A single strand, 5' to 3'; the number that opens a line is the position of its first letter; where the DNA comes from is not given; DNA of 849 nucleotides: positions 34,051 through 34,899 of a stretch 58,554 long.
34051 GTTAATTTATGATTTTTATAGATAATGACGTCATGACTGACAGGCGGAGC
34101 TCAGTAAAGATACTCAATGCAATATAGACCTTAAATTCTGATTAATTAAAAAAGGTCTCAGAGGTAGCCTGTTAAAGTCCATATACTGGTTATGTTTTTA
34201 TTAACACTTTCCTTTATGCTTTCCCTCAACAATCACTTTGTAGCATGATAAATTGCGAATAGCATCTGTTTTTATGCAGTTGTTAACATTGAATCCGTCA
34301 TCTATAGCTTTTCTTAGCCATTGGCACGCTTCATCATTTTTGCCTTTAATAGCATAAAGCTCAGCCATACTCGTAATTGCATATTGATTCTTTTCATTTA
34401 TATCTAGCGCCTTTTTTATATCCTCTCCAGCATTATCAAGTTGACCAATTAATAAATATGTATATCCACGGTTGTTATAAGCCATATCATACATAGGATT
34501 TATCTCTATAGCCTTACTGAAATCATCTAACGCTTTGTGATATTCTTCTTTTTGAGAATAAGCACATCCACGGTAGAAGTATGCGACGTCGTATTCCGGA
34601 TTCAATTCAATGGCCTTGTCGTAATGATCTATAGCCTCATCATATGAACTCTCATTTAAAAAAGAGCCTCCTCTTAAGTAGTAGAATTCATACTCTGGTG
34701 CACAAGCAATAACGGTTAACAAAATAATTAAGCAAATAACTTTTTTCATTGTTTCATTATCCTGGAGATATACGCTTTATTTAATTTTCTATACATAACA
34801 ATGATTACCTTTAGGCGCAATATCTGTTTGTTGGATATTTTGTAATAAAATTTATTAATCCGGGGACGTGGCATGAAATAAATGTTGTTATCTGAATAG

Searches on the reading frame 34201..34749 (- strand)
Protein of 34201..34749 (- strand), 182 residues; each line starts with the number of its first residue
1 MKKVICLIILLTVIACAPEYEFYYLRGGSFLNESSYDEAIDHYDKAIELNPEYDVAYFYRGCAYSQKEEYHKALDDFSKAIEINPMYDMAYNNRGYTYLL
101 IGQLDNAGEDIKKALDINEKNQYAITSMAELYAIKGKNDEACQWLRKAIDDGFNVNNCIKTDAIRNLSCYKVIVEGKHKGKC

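Call 27: search_protein_families(library=pfam, proteins=[window:34201-34749:-], max_evalue=0.001)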
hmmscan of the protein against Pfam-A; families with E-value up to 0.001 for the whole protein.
window:34201-34749:- (182 aa): 14 families
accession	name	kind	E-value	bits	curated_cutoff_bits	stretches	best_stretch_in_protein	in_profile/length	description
PF00515.34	TPR_1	-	1.5e-26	91.5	27.8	3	56-86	3-33/34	Tetratricopeptide repeat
PF07719.23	TPR_2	-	4.3e-22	76.8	27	2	56-85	3-32/34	Tetratricopeptide repeat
PF13181.12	TPR_8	-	3e-20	71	25.7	3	90-121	3-34/34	Tetratricopeptide repeat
PF13414.12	TPR_11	-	7.7e-18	64.3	26.8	2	63-102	3-42/42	TPR repeat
PF13431.12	TPR_17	-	1.1e-17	63.2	24.4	2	42-74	1-33/34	Tetratricopeptide repeat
PF13432.12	TPR_16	-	6.4e-12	46.1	32.7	0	61-118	4-61/65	Tetratricopeptide repeat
PF13424.12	TPR_12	-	1.5e-11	44.7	30.1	1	26-83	9-74/77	Tetratricopeptide repeat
PF13374.12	TPR_10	-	2e-07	31.3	27.5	0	125-150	5-30/42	Tetratricopeptide repeat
PF14559.12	TPR_19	-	3.5e-07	30.9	25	0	102-150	5-53/68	Tetratricopeptide repeat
PF13428.12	TPR_14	-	3.7e-07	30.6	23.5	0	23-59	4-40/44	Tetratricopeptide repeat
PF25575.1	TPR_BSK1_C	-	1.9e-06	28.2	42.2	0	32-91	54-114/118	Serine/threonine-protein kinase BSK1-like, TPR repeats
PF13176.12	TPR_7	-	4.3e-05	23.7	27.9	0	124-149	1-28/36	Tetratricopeptide repeat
PF13174.12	TPR_6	-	7.5e-05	23.6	26.3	0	56-85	2-31/33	Tetratricopeptide repeat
PF13371.12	TPR_9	-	0.00011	22.6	35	0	30-85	5-60/73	Tetratricopeptide repeat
